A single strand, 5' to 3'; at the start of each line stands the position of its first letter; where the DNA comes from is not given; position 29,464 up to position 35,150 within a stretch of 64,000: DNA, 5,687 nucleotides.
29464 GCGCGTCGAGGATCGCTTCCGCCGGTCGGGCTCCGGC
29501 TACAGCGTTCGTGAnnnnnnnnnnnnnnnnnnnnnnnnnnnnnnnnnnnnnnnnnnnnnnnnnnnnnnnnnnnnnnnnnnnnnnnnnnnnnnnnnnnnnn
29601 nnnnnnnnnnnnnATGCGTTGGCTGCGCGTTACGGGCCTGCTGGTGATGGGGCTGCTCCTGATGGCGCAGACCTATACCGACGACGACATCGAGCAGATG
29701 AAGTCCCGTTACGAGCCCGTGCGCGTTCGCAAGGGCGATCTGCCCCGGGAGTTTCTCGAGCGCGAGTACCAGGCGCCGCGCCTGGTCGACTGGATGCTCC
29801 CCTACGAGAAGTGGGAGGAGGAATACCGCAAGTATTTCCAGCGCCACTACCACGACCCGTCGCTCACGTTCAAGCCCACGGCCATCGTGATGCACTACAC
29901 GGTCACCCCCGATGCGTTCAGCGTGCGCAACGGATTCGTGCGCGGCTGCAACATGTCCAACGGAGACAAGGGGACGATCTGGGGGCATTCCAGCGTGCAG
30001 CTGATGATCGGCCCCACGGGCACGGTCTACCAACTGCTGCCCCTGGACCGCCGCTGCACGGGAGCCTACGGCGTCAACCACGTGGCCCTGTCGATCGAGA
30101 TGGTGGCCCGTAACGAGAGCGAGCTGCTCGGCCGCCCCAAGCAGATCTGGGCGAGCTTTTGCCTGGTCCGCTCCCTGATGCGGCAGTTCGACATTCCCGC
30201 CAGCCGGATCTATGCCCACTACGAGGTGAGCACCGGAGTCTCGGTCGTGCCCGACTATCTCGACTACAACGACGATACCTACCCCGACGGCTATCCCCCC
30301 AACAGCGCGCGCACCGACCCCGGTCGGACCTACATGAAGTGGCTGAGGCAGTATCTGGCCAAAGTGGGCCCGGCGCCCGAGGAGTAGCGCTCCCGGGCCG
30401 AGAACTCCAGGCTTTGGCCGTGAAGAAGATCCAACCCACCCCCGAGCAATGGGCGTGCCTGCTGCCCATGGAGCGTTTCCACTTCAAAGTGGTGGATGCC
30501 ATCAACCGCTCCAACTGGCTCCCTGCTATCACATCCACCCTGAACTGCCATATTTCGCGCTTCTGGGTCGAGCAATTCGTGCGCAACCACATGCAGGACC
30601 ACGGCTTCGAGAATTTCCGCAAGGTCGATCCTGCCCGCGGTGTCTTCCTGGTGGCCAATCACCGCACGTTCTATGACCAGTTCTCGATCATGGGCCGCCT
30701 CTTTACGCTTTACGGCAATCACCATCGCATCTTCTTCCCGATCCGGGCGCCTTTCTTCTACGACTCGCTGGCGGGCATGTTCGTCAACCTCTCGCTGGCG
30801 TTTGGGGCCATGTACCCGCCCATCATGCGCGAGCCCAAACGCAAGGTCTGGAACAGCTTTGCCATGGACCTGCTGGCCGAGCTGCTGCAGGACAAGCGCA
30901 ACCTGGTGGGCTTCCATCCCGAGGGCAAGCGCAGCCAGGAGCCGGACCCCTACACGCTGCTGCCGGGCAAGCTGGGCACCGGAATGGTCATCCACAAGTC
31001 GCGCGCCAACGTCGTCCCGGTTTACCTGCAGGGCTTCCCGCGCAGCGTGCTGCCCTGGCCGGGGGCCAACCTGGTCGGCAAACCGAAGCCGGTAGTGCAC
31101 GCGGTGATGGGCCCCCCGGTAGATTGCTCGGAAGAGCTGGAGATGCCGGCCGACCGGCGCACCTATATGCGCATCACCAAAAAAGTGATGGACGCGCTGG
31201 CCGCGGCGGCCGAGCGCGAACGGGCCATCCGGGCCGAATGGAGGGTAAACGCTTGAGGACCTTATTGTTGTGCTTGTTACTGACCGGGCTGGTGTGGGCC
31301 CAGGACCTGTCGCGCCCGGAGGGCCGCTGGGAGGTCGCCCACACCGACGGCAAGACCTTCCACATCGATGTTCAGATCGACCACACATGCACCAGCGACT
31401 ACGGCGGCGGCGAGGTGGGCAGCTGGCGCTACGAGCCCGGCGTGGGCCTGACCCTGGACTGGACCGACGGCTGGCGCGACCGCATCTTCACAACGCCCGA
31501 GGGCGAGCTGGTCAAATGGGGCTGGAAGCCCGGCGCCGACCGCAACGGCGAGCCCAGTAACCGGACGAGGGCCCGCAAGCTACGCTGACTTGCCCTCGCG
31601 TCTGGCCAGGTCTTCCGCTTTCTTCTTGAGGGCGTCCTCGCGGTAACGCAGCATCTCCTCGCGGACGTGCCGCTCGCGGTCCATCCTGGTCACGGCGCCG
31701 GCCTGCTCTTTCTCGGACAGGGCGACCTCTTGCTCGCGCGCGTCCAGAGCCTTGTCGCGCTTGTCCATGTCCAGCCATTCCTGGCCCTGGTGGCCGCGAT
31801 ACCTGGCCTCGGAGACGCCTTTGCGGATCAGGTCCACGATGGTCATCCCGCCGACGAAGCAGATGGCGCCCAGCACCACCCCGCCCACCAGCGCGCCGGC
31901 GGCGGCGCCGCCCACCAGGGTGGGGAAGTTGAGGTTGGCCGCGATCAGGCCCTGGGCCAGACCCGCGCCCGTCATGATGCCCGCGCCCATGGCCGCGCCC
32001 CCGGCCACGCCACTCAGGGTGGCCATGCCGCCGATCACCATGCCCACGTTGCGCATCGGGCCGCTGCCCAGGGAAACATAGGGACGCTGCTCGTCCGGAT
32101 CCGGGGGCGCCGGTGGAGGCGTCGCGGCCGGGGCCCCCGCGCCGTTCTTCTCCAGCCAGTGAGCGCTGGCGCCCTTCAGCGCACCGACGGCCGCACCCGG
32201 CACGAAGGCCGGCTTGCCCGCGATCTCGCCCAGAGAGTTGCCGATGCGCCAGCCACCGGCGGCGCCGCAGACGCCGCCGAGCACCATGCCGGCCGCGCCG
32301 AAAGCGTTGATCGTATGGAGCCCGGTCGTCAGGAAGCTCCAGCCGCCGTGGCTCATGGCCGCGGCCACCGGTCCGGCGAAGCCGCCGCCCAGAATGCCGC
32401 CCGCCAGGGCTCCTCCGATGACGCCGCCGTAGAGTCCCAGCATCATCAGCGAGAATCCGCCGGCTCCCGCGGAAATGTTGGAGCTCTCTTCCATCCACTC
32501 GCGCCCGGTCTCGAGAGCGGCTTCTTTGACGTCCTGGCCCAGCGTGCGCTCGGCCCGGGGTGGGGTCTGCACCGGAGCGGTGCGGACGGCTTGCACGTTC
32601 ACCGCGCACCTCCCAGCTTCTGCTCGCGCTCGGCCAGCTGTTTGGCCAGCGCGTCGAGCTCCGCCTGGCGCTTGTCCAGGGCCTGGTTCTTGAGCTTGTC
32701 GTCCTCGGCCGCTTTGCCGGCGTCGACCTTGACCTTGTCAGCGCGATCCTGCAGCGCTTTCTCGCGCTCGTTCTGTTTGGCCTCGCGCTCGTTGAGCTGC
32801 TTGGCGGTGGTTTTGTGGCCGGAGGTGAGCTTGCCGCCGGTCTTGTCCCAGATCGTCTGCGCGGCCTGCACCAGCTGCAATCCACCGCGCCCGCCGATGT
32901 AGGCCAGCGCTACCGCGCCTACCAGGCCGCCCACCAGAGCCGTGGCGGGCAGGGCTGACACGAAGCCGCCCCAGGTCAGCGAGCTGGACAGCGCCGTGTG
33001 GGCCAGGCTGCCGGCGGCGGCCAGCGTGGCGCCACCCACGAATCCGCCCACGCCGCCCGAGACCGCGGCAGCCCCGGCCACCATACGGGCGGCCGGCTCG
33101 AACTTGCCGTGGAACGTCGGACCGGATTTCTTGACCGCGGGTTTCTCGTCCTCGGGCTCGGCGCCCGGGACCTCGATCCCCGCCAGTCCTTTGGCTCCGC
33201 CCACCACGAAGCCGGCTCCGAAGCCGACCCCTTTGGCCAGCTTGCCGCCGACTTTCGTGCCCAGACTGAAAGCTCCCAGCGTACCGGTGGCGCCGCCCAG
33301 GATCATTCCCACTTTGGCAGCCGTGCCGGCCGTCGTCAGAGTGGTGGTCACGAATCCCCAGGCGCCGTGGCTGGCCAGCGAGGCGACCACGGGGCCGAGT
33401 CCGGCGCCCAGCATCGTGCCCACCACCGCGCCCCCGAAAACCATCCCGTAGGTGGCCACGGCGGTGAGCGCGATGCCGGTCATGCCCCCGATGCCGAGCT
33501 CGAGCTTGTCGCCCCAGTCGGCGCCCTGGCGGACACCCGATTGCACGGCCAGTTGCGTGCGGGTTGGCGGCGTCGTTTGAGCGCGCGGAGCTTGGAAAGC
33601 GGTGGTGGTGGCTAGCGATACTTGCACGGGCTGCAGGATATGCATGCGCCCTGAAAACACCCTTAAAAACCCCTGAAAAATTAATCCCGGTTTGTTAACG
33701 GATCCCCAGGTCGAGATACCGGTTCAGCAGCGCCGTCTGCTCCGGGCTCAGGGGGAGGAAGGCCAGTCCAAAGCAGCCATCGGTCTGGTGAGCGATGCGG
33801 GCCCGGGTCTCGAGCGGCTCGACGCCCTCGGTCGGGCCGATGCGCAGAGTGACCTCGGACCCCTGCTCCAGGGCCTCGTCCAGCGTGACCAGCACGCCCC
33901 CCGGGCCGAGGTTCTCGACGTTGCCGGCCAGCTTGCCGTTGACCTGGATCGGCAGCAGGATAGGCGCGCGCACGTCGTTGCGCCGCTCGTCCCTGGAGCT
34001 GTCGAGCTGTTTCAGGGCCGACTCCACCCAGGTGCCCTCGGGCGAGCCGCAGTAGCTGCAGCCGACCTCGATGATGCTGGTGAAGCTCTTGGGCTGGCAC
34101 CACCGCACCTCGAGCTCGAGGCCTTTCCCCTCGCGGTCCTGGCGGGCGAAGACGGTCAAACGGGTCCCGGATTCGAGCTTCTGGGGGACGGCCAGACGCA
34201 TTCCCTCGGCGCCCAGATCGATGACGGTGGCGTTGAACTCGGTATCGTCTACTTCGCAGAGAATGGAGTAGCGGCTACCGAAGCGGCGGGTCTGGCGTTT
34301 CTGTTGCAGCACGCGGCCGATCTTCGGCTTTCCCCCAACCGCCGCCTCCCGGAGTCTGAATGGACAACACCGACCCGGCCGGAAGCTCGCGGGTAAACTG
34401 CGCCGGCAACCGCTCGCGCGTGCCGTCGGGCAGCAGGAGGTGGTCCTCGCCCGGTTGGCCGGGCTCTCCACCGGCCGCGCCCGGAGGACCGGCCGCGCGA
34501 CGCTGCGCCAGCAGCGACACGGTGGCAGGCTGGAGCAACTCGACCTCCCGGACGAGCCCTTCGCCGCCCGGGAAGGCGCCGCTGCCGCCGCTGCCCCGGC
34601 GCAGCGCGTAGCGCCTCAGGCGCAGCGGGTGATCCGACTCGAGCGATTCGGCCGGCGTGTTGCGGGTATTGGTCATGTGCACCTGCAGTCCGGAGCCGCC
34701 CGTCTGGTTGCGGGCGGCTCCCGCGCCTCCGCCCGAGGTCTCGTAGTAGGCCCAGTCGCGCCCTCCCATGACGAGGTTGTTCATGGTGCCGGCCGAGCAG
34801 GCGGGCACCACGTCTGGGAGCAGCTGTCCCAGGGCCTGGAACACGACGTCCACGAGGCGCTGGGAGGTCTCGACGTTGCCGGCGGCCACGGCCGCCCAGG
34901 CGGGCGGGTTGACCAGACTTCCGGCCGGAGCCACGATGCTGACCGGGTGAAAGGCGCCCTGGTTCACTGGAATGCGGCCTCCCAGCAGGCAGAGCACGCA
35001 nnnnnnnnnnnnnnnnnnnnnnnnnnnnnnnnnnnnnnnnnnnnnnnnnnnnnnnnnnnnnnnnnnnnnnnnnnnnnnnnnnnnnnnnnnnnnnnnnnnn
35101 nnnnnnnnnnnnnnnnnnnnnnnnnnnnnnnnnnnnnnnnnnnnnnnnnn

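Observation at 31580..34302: Tandem-PilZ receptor followed by a paralogous pair of glycine-zipper / coiled-coil membrane proteins behind hyuAB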

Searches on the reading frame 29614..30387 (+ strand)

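Call 3: search_protein_families(library=pfam, proteins=[window:29614-30387:+], max_evalue=0.1)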
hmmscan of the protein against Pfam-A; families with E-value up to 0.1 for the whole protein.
window:29614-30387:+ (257 aa): 1 family
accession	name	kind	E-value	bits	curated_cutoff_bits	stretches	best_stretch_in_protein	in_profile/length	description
PF01510.30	Amidase_2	-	1.2e-13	52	26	1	87-205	4-122/131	N-acetylmuramoyl-L-alanine amidase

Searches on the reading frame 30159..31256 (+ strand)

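Call 3: search_protein_families(library=pfam, proteins=[window:30159-31256:+], max_evalue=0.1)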
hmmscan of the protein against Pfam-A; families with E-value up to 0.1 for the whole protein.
window:30159-31256:+ (365 aa): 1 family
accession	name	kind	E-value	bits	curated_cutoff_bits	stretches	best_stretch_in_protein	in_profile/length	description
PF01553.26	Acyltransferase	-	1.4e-10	41.5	23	1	147-290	4-131/132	Acyltransferase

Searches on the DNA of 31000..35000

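Call 64: search_rna_families(source=window, start=31000, end=35000, threshold=evalue, max_evalue=1)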
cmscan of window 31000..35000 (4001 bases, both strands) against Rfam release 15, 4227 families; matches with E-value up to 1: 0.
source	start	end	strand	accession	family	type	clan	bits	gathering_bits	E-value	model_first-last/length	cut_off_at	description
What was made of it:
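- Tried and rejected: Rfam on 31000-35000 found nothing, so there is no riboswitch (call 64).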

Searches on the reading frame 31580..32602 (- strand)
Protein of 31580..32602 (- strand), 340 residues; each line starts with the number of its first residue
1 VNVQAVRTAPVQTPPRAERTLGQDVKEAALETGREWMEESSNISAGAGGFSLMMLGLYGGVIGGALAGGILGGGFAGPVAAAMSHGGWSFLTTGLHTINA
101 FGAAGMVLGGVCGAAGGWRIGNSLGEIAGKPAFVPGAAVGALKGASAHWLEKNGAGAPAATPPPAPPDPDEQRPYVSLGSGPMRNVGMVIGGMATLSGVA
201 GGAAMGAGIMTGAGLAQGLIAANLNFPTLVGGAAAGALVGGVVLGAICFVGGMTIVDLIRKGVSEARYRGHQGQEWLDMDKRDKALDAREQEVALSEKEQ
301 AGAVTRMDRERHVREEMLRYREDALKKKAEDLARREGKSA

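Call 3: search_protein_families(library=pfam, proteins=[window:31580-32602:-], max_evalue=0.1)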
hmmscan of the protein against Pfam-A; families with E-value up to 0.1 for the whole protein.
window:31580-32602:- (340 aa): 1 family
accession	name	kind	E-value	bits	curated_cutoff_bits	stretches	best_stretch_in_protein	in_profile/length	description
PF06804.17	Lipoprotein_18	-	0.071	12.5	25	1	252-313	244-306/323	NlpB/DapX lipoprotein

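Call 4: search_protein_families(library=ncbifam, proteins=[window:31580-32602:-], max_evalue=0.1)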
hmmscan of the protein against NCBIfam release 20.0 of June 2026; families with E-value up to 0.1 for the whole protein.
window:31580-32602:- (340 aa): 1 family
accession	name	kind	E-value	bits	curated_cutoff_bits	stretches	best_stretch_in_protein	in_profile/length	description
TIGR03789.1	pdsO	hypoth_equivalog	0.083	12.6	152.2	1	230-316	48-130/243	sortase-associated OmpA-like protein PdsO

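Call 9: find_homologous_proteins(query=window:31580-32602:-, max_evalue=0.001)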
Query window:31580-32602:- (340 aa): 6 proteins with E <= 0.001 among 8000 candidates.
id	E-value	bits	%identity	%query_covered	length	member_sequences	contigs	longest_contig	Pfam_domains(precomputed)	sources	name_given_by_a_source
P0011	1.1e-210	717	99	100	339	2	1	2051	-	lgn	-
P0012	3.1e-150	518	72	99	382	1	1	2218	-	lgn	-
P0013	1.3e-147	509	71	100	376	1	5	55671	-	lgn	-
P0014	1.0e-141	490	68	100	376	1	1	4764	-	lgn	-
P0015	4.4e-18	84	43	32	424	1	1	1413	-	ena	-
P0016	2.6e-10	58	42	36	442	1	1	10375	-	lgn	-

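Call 12: find_encoding_contigs(protein=P0013, flank=8000, max_places=3)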
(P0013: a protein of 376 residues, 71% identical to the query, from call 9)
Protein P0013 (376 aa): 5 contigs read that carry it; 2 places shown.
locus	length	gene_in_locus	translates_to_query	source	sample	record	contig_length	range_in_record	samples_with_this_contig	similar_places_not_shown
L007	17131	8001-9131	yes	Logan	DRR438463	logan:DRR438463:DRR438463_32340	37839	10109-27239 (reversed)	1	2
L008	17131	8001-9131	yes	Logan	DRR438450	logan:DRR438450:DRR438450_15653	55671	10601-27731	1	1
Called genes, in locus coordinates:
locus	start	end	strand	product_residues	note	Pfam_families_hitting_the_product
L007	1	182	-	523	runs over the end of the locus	-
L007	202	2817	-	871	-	PF02368:Big_2, PF26918:Ig_Eae (faint), PF02368:Big_2 (weak), PF25852:DUF6242_C (faint)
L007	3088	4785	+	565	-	-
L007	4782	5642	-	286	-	-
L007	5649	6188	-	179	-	-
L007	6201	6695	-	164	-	PF03737:RraA-like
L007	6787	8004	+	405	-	-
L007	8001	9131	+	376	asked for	-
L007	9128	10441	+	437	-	PF07690:MFS_1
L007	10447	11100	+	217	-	PF05685:Uma2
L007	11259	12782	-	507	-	-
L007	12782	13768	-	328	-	PF09617:Cas_GSU0053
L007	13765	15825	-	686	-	-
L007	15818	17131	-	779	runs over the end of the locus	PF00270:DEAD, PF00271:Helicase_C, PF22590:Cas3-like_C_2, PF18019:Cas3_HD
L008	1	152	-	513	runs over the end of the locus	-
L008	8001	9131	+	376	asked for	-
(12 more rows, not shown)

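Call 44: search_protein_families(library=padloc, proteins=[window:31580-32602:-], max_evalue=0.1)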
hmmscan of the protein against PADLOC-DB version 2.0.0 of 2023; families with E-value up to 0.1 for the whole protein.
window:31580-32602:- (340 aa): 0 families

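Call 45: search_protein_families(library=phrogs, proteins=[window:31580-32602:-], max_evalue=0.1)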
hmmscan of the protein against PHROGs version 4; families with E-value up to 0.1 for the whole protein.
window:31580-32602:- (340 aa): 1 family
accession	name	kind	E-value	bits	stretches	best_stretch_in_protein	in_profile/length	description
phrog_1533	-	tail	0.0087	14.6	1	174-243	593-666/1688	tail length tape measure protein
